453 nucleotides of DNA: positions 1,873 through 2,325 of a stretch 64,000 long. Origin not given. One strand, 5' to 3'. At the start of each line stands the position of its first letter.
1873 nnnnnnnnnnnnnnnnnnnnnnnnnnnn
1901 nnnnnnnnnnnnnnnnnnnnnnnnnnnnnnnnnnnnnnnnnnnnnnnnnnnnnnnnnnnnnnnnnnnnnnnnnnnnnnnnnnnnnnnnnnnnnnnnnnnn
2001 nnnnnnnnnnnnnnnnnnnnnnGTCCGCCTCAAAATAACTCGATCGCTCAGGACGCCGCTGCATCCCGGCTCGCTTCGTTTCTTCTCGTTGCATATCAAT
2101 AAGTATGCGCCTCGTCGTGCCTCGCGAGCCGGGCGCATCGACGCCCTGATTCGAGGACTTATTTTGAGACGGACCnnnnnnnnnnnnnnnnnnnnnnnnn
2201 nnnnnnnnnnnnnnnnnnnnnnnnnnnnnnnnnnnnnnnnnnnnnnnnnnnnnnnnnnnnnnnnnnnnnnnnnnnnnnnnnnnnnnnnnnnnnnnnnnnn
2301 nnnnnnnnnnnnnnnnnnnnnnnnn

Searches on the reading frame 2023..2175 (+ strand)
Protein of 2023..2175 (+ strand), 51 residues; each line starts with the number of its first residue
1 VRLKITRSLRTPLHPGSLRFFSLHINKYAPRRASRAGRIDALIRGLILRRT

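Call 70: search_protein_representatives(alignment_id=A7)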
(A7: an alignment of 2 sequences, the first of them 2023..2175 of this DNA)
Query: 2 sequences, 53 profile positions. Proteins with E-value up to 0.001 (for the whole library): 2; up to 1e-10: 1; up to 1e-30: 0. The best 2 are listed.
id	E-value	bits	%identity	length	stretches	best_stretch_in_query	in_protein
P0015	1.2e-14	70.2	-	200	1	7-46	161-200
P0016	5.3e-04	36.2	-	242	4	28-46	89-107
